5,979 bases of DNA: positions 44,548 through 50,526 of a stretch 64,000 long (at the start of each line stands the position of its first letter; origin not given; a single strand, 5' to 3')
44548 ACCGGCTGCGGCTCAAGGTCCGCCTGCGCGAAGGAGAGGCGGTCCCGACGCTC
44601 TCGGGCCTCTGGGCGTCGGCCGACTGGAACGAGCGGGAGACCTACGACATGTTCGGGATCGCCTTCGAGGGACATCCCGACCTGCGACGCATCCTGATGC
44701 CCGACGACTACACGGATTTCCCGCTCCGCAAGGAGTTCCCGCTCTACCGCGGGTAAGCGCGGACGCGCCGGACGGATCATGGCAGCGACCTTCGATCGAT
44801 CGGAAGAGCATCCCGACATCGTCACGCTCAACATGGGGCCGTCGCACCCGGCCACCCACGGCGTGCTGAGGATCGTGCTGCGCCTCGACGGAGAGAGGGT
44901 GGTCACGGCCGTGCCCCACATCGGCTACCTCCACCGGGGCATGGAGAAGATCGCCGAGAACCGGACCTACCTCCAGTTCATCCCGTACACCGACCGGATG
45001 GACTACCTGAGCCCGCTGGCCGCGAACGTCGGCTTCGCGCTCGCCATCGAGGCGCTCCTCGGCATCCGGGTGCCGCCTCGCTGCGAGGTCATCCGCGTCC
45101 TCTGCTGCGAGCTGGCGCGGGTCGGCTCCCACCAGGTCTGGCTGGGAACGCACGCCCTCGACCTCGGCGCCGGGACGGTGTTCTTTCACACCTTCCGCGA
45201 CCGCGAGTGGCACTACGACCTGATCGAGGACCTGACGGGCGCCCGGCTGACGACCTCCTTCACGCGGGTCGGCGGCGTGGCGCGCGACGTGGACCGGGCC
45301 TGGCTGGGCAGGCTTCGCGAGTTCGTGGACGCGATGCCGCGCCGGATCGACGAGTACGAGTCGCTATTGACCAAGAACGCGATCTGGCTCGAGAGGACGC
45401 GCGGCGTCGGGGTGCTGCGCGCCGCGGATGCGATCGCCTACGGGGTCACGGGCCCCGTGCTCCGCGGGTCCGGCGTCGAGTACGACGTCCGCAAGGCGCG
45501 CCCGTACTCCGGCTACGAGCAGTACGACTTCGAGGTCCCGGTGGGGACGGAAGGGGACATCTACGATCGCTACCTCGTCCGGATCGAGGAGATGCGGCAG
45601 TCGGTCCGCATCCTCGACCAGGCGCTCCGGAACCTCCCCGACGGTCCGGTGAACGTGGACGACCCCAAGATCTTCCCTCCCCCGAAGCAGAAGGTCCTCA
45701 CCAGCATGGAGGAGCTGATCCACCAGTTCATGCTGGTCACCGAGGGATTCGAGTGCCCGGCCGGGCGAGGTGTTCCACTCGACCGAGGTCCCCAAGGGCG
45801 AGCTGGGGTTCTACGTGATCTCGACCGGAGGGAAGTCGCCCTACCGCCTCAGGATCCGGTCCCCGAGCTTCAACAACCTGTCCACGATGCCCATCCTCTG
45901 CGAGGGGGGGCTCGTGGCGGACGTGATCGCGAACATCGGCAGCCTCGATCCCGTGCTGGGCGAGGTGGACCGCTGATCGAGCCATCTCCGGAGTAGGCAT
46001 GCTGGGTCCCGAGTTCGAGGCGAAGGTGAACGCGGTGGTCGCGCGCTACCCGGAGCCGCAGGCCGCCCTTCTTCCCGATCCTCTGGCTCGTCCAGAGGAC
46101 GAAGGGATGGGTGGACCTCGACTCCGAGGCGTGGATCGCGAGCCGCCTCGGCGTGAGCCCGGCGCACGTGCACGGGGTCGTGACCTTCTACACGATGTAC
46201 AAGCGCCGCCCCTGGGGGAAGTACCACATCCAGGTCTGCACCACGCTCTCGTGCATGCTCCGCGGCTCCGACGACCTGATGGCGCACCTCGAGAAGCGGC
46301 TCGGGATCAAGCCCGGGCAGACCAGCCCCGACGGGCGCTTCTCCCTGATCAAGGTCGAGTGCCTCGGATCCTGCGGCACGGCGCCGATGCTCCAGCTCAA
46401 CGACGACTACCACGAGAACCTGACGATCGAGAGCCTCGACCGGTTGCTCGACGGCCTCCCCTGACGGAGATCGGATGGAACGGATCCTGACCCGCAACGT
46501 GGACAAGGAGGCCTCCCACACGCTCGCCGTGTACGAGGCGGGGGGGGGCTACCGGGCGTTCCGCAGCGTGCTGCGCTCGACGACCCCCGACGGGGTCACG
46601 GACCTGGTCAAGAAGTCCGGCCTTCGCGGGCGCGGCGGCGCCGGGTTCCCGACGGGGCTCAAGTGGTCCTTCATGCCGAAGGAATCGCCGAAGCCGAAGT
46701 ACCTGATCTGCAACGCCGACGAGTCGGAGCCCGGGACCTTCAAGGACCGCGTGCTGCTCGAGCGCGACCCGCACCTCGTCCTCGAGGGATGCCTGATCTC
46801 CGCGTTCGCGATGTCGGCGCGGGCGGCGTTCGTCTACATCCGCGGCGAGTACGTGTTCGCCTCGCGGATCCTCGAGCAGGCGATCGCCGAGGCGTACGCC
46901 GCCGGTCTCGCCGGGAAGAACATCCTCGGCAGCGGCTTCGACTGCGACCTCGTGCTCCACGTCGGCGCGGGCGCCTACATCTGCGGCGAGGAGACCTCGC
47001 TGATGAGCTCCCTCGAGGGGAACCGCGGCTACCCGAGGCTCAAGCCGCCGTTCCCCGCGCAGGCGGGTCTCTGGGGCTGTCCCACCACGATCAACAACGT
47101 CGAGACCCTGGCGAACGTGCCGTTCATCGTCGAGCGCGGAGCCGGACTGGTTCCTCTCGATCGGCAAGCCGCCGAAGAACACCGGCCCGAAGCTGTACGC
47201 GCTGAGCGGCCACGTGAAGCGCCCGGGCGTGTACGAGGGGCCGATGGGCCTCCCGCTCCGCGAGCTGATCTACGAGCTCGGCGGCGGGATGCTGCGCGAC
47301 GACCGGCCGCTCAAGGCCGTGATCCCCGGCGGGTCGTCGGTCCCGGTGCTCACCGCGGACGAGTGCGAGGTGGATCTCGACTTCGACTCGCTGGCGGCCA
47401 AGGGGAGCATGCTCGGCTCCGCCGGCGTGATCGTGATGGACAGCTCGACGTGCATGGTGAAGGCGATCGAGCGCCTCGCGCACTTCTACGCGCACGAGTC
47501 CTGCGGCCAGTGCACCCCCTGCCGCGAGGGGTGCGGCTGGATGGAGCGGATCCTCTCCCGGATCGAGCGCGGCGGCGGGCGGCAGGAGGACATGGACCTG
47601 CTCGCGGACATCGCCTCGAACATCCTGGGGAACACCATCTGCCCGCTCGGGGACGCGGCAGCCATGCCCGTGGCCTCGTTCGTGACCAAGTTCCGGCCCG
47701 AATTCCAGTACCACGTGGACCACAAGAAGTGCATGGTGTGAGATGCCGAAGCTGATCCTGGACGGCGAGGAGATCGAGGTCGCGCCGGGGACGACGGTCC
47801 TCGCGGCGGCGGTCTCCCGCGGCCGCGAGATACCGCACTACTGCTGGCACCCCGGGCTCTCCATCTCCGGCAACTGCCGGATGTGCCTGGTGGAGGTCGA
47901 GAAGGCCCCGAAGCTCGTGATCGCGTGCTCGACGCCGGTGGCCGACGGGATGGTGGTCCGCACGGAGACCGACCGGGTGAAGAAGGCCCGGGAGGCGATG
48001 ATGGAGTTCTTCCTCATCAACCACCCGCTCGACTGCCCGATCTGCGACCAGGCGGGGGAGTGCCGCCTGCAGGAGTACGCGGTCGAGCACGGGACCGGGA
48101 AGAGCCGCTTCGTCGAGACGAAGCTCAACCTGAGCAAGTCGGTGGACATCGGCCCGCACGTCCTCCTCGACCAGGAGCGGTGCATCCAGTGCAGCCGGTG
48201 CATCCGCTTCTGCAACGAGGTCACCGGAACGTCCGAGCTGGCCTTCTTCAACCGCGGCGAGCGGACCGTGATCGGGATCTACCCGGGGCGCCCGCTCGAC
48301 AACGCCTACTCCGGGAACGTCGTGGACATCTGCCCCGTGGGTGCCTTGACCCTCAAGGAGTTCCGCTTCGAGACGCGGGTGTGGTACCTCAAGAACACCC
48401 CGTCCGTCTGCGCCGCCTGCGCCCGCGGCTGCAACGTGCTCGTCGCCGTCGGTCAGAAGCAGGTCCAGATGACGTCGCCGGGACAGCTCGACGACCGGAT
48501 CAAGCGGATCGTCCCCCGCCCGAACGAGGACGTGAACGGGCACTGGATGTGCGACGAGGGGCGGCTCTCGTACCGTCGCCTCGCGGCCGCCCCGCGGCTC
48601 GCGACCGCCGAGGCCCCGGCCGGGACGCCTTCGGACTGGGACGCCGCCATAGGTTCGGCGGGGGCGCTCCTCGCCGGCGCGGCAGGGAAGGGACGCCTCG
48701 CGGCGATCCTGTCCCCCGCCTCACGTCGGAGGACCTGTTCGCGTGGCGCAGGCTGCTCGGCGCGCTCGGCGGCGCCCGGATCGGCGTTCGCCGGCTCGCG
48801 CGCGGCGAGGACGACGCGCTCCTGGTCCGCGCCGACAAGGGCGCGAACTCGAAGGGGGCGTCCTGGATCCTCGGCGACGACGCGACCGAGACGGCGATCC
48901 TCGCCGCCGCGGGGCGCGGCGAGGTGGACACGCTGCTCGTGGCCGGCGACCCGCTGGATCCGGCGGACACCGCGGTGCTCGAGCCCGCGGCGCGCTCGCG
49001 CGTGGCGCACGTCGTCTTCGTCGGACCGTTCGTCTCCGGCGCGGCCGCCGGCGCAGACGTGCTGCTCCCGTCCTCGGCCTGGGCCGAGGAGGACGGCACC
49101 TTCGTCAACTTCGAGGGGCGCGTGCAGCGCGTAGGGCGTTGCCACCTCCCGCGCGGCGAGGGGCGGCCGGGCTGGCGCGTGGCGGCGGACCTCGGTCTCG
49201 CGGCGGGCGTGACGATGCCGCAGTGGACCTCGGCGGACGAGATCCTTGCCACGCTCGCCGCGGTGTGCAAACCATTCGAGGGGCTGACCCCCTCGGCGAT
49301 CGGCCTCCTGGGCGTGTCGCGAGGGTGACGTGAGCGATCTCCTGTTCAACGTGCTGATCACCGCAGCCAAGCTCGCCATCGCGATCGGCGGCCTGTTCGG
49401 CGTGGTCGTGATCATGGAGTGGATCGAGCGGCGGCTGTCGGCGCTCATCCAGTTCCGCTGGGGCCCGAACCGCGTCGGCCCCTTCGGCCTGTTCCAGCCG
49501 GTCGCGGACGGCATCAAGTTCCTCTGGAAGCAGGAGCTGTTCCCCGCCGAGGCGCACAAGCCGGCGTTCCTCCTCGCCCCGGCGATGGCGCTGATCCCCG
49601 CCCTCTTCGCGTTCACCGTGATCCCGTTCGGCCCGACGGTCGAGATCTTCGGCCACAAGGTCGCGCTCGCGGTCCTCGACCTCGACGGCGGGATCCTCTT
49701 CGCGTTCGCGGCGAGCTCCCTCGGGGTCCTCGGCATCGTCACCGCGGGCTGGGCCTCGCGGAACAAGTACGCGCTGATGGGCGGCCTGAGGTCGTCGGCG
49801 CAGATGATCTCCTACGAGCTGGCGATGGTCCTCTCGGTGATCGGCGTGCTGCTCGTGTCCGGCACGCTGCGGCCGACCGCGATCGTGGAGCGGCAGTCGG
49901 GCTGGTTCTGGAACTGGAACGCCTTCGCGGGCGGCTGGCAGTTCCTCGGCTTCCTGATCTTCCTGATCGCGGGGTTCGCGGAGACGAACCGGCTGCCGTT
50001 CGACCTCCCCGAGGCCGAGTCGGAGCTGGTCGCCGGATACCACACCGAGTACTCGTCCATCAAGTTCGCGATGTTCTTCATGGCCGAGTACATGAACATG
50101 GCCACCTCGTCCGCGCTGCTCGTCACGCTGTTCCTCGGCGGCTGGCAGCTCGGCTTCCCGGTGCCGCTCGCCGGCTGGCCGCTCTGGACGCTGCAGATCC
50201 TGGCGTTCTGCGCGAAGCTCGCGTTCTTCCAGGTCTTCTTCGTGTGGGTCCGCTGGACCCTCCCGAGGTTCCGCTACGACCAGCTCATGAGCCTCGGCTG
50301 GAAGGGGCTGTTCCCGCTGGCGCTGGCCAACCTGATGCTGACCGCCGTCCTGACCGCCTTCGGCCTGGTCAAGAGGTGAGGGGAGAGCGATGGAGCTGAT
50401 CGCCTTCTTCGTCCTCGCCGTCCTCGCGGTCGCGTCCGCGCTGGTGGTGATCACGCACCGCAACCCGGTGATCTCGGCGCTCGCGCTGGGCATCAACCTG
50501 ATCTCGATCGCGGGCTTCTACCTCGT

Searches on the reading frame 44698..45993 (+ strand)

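Call 71: search_protein_families(library=pfam, proteins=[window:44698-45993:+], max_evalue=0.00001)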
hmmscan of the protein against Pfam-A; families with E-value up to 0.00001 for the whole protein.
window:44698-45993:+ (432 aa): 1 family
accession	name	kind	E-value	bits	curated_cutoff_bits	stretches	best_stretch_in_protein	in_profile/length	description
PF00346.24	Complex1_49kDa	-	1.3e-87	293.7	24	1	155-371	1-217/271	Respiratory-chain NADH dehydrogenase, 49 Kd subunit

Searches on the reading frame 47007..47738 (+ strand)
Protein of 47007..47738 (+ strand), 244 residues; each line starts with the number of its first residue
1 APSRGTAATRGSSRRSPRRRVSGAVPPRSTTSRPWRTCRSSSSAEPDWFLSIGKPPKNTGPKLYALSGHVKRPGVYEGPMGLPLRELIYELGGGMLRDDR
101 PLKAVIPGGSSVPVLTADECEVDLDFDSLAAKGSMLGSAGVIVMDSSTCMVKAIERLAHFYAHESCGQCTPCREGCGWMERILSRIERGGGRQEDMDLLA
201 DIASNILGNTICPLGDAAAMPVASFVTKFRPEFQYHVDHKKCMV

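Call 71: search_protein_families(library=pfam, proteins=[window:47007-47738:+], max_evalue=0.00001)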
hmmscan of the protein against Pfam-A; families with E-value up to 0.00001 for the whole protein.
window:47007-47738:+ (244 aa): 3 families
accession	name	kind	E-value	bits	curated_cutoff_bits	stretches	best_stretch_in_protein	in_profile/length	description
PF10589.14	NADH_4Fe-4S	-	2.7e-32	110.9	23.5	1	153-236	2-85/85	NADH-ubiquinone oxidoreductase-F iron-sulfur binding region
PF10531.15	SLBB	-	7.7e-11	42.1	27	1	65-114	3-54/55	SLBB domain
PF22461.2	SLBB_2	-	2.3e-09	37.7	27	1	62-125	1-64/79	SLBB domain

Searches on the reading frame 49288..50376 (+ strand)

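Call 71: search_protein_families(library=pfam, proteins=[window:49288-50376:+], max_evalue=0.00001)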
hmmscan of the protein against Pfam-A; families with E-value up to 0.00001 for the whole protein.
window:49288-50376:+ (363 aa): 1 family
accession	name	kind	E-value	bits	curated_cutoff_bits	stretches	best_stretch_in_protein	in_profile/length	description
PF00146.26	NADHdh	-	1.2e-117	393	27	1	29-353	3-298/298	NADH dehydrogenase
